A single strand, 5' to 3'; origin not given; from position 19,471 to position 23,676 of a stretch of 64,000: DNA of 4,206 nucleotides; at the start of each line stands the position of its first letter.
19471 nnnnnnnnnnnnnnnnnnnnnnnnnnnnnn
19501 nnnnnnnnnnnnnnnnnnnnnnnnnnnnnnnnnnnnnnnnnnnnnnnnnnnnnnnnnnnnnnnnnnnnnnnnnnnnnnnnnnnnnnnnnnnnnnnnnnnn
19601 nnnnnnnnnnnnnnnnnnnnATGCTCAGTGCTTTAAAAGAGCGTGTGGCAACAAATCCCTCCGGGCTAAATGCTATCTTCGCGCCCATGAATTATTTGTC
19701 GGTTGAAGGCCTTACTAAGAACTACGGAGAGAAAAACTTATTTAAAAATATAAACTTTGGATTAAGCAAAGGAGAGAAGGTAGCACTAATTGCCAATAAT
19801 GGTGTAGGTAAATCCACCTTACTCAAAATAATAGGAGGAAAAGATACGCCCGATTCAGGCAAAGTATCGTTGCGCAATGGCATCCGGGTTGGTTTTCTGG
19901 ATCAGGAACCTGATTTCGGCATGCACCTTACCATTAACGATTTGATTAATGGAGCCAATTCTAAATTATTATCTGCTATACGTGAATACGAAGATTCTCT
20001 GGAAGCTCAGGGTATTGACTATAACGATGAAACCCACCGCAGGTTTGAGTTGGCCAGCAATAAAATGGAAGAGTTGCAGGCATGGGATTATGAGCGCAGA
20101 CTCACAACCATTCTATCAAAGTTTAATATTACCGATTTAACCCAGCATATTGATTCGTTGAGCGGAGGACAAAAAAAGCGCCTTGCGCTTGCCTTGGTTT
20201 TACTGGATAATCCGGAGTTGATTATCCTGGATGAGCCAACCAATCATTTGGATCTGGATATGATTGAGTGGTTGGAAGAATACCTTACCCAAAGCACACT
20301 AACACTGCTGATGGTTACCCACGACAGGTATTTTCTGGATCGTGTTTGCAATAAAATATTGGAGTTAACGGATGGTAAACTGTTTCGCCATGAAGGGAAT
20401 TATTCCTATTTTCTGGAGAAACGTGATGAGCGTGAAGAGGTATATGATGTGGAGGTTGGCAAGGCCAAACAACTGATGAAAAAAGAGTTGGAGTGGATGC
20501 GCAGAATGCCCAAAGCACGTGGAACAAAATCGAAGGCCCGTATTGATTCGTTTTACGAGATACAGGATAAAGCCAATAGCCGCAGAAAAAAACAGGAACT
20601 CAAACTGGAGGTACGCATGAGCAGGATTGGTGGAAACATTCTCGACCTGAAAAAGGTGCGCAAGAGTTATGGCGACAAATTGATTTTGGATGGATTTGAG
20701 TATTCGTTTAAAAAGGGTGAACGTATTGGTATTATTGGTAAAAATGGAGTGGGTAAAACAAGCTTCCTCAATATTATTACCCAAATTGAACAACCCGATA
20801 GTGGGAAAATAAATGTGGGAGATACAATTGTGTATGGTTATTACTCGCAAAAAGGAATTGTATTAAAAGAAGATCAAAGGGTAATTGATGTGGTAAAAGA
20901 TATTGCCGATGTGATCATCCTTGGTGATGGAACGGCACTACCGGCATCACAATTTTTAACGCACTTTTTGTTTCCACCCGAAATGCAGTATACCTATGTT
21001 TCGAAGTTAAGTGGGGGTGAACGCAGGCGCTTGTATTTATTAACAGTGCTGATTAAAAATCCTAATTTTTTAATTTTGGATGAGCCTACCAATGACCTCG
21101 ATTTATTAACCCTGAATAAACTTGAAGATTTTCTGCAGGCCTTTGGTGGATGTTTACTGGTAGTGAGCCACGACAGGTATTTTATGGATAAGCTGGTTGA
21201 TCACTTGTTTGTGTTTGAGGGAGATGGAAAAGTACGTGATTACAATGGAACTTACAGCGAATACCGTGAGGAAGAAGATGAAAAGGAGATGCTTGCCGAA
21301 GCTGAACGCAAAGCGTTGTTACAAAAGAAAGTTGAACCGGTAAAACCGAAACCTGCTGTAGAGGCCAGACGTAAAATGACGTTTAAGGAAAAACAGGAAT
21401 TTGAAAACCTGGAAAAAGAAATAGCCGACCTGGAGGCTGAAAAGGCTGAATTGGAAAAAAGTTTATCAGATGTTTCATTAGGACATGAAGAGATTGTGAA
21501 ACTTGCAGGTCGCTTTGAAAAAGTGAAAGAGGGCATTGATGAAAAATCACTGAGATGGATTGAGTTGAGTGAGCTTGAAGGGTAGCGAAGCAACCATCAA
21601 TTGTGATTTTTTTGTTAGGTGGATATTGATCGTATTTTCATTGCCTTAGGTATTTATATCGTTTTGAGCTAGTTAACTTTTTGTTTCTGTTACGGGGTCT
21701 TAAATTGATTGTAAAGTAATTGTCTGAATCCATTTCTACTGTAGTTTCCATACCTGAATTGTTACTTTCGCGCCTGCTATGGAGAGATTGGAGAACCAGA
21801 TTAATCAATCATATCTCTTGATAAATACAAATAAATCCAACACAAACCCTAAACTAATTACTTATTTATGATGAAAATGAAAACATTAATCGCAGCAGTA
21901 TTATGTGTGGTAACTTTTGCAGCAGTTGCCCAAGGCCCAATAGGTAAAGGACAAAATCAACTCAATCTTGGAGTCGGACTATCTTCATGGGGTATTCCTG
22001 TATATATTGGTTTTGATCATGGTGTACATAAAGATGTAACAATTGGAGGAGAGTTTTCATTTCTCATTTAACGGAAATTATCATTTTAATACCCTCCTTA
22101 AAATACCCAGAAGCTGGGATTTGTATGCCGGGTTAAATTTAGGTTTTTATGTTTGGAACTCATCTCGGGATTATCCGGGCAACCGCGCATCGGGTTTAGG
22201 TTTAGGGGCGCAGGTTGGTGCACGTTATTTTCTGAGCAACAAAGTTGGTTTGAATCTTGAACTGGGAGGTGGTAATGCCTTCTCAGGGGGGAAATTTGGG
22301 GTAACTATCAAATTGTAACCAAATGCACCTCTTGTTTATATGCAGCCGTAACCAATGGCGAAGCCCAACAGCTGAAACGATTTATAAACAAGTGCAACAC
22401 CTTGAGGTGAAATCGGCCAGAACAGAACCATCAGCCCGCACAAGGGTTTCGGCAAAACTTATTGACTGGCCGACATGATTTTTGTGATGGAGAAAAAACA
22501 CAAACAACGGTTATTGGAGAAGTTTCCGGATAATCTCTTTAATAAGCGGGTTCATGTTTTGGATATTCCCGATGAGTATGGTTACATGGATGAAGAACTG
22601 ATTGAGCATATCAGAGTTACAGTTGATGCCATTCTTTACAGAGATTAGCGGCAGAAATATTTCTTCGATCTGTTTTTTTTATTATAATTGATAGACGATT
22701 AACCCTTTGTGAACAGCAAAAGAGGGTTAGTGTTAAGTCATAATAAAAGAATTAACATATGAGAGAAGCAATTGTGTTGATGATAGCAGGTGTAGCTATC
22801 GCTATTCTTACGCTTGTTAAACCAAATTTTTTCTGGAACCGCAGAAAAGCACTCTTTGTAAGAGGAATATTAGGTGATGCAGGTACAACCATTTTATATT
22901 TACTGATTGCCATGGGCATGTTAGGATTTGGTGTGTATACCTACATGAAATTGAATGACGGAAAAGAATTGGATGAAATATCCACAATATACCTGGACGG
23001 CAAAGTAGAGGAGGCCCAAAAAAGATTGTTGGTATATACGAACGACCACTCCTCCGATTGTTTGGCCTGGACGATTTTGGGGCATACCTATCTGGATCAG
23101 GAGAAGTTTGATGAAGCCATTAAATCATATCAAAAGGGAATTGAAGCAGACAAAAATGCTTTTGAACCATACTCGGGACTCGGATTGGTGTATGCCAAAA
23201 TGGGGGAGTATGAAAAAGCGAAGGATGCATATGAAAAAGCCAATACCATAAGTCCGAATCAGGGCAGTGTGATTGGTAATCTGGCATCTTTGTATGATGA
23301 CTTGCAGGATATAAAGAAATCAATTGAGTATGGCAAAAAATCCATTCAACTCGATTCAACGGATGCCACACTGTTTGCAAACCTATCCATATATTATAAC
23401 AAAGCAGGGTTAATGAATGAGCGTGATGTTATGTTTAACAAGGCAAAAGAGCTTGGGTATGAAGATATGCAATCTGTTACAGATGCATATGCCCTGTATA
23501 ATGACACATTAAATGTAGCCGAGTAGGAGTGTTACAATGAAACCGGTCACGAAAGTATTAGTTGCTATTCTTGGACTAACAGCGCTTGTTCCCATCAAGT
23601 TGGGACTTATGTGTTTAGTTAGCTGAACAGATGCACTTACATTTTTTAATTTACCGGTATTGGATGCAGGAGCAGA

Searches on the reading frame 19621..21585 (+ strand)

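Call 54: search_protein_families(library=pfam, proteins=[window:19621-21585:+], max_evalue=0.00001)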
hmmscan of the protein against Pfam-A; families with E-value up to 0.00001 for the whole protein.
window:19621-21585:+ (654 aa): 5 families
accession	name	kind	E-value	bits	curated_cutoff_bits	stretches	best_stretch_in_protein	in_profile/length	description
PF00005.33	ABC_tran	-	7.2e-51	172.8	25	2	41-208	1-137/137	ABC transporter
PF16326.10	ABC_tran_CTD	-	2.3e-15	57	32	1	585-651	1-69/69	ABC transporter C-terminal domain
PF13304.12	AAA_21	-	7e-14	53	27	0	123-240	189-304/304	AAA domain, putative AbiEii toxin, Type IV TA system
PF12848.13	ABC_tran_Xtn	-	2.5e-10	40.7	25.9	1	247-327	1-83/85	ABC transporter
PF02463.25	SMC_N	-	2e-06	27.9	40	0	121-247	121-209/220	RecF/RecN/SMC N terminal domain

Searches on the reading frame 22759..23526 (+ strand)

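Call 54: search_protein_families(library=pfam, proteins=[window:22759-23526:+], max_evalue=0.00001)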
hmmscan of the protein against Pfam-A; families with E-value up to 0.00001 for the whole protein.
window:22759-23526:+ (255 aa): 15 families
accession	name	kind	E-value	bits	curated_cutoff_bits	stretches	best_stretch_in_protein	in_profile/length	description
PF00515.34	TPR_1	-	5.8e-20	70.7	27.8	2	103-132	3-32/34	Tetratricopeptide repeat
PF13181.12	TPR_8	-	3.5e-19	67.7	25.7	2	138-167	4-33/34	Tetratricopeptide repeat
PF07719.23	TPR_2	-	1.5e-18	65.7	27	1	136-167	2-33/34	Tetratricopeptide repeat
PF13424.12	TPR_12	-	5.7e-16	58.9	30.1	1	103-161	5-71/77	Tetratricopeptide repeat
PF13431.12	TPR_17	-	1.5e-13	50.2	24.4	0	124-155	2-33/34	Tetratricopeptide repeat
PF13414.12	TPR_11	-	1.7e-13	50.5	26.8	1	108-149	1-42/42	TPR repeat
PF13176.12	TPR_7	-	1e-09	38.1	27.9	0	103-131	1-31/36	Tetratricopeptide repeat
PF13428.12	TPR_14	-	9.7e-08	32.4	23.5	0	140-177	6-43/44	Tetratricopeptide repeat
PF14559.12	TPR_19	-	1.6e-07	32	25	0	112-159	2-49/68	Tetratricopeptide repeat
PF23914.1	TPR_CcmH_CycH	-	1.9e-07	31.5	42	0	141-213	56-131/158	Cytochrome c-type biogenesis protein H TPR domain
PF25063.1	ARM_TT21_C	-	2.2e-07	31.4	35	1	101-173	95-167/209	Tetratricopeptide repeat protein 21 C-terminal ARM domain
PF13374.12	TPR_10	-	9.3e-07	29.1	27.5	0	138-161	5-28/42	Tetratricopeptide repeat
PF13432.12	TPR_16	-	1.8e-06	28.7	32.7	1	107-167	3-63/65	Tetratricopeptide repeat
PF25062.1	ARM_TT21_N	-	4.1e-06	27.1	40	1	77-205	37-172/222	Tetratricopeptide repeat protein 21 N-terminal ARM repeat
PF12895.13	ANAPC3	-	4.2e-06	27.4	27.2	0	77-126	33-81/82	Anaphase-promoting complex, cyclosome, subunit 3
